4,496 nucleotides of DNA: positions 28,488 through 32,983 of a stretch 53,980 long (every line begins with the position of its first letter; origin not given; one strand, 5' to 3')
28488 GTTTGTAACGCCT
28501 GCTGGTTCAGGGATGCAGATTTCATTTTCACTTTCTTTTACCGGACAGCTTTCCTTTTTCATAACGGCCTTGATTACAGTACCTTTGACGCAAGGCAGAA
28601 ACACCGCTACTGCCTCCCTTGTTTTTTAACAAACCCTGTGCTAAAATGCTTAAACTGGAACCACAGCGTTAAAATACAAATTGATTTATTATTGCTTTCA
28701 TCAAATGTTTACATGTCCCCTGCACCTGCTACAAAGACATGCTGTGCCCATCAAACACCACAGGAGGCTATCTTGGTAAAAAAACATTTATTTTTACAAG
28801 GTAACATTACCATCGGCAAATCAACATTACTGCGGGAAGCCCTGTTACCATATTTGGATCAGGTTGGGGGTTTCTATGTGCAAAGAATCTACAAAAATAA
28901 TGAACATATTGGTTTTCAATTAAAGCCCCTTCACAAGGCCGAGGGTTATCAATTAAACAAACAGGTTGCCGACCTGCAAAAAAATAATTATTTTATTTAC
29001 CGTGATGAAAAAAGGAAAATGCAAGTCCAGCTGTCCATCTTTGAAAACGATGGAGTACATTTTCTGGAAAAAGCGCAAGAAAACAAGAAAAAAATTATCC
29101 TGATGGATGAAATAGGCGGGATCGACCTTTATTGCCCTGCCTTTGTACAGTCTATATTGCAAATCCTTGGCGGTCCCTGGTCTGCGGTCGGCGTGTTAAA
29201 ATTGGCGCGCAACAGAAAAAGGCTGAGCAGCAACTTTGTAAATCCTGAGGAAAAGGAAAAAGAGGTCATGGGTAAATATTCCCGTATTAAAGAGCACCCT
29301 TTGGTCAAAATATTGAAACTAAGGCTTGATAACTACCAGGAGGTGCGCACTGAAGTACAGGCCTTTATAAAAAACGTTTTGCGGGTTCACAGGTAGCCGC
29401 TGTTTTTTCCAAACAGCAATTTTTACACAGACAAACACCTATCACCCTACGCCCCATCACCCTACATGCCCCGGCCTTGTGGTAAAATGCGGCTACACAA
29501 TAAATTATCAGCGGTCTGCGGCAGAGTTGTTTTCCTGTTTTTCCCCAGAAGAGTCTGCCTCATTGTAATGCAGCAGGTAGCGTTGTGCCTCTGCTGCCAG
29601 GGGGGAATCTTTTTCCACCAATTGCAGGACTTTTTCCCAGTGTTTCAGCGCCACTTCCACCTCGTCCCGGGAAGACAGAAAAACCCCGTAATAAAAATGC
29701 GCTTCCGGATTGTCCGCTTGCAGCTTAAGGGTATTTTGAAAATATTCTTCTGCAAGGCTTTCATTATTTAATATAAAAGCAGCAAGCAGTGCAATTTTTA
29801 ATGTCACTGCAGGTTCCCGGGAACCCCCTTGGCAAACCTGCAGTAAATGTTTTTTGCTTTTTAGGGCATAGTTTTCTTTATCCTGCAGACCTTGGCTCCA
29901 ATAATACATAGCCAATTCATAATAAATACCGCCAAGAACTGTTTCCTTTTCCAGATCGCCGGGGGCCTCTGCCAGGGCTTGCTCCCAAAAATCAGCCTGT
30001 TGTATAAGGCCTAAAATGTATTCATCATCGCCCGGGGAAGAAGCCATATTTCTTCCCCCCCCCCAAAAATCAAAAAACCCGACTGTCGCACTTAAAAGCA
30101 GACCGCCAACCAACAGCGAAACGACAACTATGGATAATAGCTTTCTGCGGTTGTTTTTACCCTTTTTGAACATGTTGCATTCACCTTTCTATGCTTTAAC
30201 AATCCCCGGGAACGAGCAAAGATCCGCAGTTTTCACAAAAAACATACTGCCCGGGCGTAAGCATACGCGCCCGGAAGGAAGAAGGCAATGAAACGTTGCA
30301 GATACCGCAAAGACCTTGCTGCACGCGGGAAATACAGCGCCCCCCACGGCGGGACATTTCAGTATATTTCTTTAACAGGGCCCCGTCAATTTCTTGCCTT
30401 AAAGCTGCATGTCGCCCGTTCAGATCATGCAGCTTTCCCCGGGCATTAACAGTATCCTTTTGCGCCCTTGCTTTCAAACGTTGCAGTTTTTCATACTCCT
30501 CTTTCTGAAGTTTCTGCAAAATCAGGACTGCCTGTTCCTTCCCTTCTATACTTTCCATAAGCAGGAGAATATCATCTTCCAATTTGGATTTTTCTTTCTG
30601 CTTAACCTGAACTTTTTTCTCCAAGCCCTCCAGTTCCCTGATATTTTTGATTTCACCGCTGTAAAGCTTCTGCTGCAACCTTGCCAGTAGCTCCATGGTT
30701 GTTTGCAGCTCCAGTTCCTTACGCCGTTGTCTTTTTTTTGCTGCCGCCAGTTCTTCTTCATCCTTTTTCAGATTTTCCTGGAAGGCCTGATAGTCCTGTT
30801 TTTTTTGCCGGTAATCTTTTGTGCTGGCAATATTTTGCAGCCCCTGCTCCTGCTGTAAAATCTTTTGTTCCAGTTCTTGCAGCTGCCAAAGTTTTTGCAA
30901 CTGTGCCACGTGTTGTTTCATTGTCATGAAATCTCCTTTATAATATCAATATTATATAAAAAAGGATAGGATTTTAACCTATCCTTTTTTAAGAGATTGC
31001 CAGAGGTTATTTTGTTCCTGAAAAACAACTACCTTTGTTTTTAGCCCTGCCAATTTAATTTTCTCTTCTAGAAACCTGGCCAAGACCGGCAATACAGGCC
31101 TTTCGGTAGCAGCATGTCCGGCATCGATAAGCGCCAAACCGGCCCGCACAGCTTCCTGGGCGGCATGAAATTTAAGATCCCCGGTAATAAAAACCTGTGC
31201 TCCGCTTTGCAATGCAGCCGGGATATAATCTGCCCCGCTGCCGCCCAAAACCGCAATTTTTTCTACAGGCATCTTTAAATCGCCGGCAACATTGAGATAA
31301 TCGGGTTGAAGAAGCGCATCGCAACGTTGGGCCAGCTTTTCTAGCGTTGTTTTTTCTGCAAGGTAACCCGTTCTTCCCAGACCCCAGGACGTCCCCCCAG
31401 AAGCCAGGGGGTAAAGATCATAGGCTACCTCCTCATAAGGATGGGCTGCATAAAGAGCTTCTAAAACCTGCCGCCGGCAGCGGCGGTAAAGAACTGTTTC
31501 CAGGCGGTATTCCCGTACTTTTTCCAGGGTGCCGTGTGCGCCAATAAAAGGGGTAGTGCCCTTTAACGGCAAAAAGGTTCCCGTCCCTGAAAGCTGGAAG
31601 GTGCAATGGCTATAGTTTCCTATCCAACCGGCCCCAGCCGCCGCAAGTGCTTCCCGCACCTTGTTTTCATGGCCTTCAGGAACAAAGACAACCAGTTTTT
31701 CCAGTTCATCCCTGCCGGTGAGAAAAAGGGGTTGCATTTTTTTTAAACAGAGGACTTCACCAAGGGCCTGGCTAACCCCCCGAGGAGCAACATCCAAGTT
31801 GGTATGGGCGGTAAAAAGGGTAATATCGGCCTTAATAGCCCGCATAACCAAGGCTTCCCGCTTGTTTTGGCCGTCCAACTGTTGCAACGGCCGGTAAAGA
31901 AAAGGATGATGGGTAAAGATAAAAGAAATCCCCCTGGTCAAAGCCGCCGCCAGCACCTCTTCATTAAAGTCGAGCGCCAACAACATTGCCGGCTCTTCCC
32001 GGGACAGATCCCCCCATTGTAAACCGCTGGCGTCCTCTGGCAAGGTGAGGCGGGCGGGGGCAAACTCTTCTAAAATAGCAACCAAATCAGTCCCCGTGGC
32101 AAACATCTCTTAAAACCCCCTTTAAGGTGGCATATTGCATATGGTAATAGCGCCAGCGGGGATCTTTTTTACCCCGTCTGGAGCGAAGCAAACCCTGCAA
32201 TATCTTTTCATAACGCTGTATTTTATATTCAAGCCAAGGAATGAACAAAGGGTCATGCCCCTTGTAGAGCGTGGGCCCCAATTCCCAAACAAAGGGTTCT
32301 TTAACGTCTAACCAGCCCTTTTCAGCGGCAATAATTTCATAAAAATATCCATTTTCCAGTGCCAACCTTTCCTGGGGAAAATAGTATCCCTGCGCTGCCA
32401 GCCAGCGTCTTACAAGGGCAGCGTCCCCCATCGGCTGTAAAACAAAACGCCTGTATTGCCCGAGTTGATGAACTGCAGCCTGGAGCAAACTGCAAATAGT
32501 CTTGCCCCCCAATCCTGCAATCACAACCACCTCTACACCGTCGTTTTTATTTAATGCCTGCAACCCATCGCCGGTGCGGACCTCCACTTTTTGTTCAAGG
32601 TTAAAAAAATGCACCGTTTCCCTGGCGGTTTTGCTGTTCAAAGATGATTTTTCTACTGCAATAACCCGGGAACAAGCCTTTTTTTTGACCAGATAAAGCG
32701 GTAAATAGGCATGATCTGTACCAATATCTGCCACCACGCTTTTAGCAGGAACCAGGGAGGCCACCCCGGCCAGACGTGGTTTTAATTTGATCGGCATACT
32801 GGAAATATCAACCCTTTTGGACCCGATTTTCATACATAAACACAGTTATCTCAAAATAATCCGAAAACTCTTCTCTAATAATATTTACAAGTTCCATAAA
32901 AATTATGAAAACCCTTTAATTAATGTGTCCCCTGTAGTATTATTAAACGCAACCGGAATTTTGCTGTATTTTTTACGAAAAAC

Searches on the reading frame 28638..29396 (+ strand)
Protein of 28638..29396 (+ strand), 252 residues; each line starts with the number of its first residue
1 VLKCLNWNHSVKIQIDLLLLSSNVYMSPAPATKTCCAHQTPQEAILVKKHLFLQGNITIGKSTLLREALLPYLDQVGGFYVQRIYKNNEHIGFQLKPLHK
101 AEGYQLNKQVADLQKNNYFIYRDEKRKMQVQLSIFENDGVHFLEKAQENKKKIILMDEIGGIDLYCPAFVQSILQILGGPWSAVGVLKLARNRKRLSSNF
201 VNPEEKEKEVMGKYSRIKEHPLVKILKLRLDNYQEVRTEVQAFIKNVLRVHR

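Call 62: search_protein_families(library=pfam, proteins=[window:28638-29396:+], max_evalue=0.000001)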
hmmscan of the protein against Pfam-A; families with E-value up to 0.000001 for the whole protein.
window:28638-29396:+ (252 aa): 1 family
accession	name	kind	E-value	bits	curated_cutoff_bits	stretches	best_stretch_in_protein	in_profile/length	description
PF03266.21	NTPase_1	-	1.6e-17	64.3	23.9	1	50-196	1-140/168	NTPase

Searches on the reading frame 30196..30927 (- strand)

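Call 62: search_protein_families(library=pfam, proteins=[window:30196-30927:-], max_evalue=0.000001)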
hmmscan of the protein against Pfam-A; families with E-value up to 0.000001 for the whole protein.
window:30196-30927:- (243 aa): 1 family
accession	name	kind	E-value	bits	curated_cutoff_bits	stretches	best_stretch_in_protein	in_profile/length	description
PF24481.2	CT398_CC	-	5.2e-07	30.1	27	1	16-195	1-179/180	CT398-like coiled coil hairpin domain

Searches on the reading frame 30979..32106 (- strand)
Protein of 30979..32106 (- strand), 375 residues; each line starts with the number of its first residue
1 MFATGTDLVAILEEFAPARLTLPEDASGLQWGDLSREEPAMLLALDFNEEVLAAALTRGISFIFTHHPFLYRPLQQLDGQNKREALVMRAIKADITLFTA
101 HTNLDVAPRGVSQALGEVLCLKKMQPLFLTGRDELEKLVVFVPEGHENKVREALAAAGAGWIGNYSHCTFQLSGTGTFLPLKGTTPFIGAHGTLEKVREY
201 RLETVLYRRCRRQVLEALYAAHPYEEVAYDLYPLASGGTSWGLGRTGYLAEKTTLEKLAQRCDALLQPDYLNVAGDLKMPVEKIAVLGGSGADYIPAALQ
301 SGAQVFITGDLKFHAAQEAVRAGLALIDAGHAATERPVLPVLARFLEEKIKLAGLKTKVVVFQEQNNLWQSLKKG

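Call 62: search_protein_families(library=pfam, proteins=[window:30979-32106:-], max_evalue=0.000001)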
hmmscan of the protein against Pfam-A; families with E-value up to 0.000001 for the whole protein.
window:30979-32106:- (375 aa): 1 family
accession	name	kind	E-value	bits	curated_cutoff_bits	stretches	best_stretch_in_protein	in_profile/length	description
PF01784.24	DUF34_NIF3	-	1.9e-66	224.7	23.4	1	5-366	3-254/256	Duf34/NIF3 (NGG1p interacting factor 3)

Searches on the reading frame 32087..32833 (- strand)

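Call 62: search_protein_families(library=pfam, proteins=[window:32087-32833:-], max_evalue=0.000001)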
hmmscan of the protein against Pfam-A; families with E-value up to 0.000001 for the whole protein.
window:32087-32833:- (248 aa): 2 families
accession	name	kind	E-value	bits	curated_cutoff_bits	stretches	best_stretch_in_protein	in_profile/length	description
PF12847.13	Methyltransf_18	-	4.4e-46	157.1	27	1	17-168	1-151/151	Methyltransferase domain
PF04816.18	TrmK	-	5.2e-46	157.2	27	1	34-216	1-185/205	tRNA (adenine(22)-N(1))-methyltransferase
